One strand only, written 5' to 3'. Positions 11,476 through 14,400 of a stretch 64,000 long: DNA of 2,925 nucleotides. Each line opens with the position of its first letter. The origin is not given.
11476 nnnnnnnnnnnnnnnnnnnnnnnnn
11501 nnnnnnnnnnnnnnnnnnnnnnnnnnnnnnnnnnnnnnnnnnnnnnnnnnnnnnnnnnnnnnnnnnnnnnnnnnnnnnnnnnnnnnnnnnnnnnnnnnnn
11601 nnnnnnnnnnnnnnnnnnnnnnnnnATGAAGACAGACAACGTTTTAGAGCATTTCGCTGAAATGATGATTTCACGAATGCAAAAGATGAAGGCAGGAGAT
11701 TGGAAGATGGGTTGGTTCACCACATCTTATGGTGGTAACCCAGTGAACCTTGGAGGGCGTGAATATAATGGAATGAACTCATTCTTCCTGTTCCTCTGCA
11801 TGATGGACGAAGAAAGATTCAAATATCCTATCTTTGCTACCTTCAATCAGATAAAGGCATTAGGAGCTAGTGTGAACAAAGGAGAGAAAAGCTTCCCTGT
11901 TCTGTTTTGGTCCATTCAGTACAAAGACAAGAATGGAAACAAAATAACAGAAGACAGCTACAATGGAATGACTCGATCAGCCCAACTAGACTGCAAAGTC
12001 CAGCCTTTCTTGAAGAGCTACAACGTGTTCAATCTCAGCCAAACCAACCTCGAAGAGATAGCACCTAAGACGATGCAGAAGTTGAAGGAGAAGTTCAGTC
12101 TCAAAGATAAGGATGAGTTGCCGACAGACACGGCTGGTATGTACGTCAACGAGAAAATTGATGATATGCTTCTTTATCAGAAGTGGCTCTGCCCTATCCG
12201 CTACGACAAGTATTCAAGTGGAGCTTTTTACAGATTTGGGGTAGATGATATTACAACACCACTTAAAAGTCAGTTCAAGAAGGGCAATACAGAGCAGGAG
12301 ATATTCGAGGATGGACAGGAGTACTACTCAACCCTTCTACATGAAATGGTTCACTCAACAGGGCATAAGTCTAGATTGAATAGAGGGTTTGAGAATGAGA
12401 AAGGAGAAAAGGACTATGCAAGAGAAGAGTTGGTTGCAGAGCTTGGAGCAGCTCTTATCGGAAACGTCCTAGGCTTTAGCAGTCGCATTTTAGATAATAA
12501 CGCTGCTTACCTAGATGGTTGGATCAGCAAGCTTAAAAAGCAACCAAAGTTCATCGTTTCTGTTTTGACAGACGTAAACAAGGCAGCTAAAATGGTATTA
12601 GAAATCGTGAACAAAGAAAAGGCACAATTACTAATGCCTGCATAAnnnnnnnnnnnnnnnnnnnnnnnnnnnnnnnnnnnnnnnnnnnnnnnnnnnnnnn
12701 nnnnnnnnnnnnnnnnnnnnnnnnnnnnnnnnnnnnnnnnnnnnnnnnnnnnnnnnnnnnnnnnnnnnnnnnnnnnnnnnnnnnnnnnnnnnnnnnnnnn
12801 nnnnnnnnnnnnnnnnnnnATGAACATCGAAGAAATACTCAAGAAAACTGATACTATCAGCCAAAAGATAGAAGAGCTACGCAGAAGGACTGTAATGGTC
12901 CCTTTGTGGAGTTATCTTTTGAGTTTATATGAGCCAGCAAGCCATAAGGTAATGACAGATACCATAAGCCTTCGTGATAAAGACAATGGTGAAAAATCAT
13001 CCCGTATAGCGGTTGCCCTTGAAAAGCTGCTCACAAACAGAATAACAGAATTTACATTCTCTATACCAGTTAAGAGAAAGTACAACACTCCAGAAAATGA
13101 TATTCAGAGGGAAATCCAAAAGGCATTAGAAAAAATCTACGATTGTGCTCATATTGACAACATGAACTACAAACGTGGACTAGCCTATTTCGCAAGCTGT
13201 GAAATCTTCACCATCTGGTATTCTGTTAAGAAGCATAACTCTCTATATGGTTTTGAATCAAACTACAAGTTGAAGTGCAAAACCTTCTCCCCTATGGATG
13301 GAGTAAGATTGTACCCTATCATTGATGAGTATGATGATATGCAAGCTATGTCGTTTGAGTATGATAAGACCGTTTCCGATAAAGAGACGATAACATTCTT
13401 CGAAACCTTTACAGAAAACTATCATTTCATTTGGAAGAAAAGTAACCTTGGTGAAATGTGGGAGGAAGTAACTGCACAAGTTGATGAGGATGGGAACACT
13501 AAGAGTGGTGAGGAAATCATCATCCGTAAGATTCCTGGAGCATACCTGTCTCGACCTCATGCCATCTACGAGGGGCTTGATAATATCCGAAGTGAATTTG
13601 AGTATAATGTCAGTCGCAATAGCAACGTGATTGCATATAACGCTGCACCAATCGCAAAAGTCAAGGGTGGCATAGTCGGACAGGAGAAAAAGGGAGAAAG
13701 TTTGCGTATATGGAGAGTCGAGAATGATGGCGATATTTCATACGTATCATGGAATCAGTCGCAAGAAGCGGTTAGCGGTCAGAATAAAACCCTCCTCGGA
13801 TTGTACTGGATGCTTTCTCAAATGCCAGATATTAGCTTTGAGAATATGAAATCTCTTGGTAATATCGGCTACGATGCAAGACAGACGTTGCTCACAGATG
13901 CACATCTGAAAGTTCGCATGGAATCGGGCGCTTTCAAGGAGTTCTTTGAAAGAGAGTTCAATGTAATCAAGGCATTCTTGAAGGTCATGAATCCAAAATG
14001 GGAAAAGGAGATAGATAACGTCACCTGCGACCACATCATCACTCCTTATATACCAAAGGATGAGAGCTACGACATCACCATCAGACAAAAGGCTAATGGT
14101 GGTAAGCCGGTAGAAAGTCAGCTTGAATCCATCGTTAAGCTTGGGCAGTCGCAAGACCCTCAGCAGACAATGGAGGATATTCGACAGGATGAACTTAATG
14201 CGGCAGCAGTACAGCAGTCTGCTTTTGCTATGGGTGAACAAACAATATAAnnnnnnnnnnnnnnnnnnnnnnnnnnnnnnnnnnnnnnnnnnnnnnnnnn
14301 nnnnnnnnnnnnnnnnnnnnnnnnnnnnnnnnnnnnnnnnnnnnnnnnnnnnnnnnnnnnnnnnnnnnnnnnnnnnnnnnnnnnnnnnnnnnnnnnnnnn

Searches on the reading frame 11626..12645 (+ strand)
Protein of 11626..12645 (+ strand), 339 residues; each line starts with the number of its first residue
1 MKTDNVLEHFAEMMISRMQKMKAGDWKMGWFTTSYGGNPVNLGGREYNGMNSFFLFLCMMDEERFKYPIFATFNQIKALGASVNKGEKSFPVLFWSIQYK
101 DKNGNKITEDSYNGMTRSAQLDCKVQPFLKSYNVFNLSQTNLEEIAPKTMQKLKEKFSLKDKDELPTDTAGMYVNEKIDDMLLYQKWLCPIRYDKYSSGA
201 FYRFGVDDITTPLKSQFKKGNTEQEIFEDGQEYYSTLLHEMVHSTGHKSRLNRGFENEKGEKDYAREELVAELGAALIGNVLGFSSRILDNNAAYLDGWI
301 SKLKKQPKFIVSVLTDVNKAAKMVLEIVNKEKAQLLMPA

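Call 22: search_protein_families(library=phrogs, proteins=[window:11626-12645:+], max_evalue=0.001)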
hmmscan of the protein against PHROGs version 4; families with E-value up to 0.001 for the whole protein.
window:11626-12645:+ (339 aa): 2 families
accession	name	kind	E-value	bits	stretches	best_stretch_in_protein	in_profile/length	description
phrog_7245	-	moron, auxiliary metabolic gene and host takeover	1.8e-55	189.4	1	4-333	8-310/324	anti-restriction protein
phrog_23459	-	unknown function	2.6e-07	30.3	1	231-320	172-259/649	-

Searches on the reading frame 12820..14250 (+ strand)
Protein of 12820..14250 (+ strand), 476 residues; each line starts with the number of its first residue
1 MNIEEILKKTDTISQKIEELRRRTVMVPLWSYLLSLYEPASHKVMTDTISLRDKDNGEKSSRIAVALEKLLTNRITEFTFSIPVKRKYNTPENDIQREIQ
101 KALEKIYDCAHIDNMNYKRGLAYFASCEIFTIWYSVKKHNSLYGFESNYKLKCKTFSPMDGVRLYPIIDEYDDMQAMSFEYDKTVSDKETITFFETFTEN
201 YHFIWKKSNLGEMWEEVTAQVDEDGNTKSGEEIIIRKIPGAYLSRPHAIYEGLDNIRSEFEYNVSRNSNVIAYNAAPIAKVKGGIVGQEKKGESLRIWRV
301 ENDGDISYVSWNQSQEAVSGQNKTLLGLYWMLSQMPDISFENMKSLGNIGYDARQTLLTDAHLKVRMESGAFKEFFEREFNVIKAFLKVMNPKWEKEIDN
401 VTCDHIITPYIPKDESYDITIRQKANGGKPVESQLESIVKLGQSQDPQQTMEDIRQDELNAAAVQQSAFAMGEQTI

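Call 23: search_protein_families(library=phrogs, proteins=[window:12820-14250:+], max_evalue=0.001)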
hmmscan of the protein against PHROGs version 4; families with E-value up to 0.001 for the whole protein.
window:12820-14250:+ (476 aa): 1 family
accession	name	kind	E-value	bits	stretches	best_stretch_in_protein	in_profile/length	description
phrog_64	-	head and packaging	9.3e-42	144.2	1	10-469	71-506/547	portal protein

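Call 55: search_protein_families(library=pfam, alignment_id=A3, max_evalue=0.001)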
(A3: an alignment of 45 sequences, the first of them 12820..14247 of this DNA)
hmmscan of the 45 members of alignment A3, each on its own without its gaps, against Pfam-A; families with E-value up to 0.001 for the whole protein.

A. member 1, window:12820-14247:+ (476 aa): 1 family
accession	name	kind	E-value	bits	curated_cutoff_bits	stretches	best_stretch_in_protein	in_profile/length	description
PF05133.19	SPP1_portal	-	1.3e-20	74.2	25.5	1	30-457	19-409/416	Phage portal protein, SPP1 Gp6-like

B. families by the number of members that match (of 45 scanned): 32 families (the first 25 are shown)
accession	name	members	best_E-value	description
PF22556.1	DAM-like-phage2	1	1.1e-90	Phage DNA Adenine Methylase-like domain 2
PF22559.2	GNAT-phage-like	1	3.8e-36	Phage GNAT-like domain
PF02317.23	Octopine_DH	1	1.7e-27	NAD/NADP octopine/nopaline dehydrogenase, alpha-helical domain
PF25223.1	DUF7841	1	5.3e-24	Domain of unknown function (DUF7841)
PF05838.17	Glyco_hydro_108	1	1.5e-22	Glycosyl hydrolase 108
PF05133.19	SPP1_portal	1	1.3e-20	Phage portal protein, SPP1 Gp6-like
PF17293.8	Arm-DNA-bind_5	1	1.1e-15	Arm DNA-binding domain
PF12224.13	Amidoligase_2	1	2.6e-15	Putative amidoligase enzyme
PF07478.18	Dala_Dala_lig_C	1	2.6e-15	D-ala D-ala ligase C-terminus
PF14386.11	DUF4417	1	1.4e-13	Domain of unknown function (DUF4417)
PF13102.12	Phage_int_SAM_5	1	3.1e-13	Phage integrase SAM-like domain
PF22751.1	DUF488-N3a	1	1e-12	Active DUF488-N3 subclade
PF09374.15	PG_binding_3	1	1.7e-12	Predicted Peptidoglycan domain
PF02655.19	ATP-grasp_3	1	2.1e-10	ATP-grasp domain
PF12728.13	HTH_17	1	1.5e-09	Helix-turn-helix domain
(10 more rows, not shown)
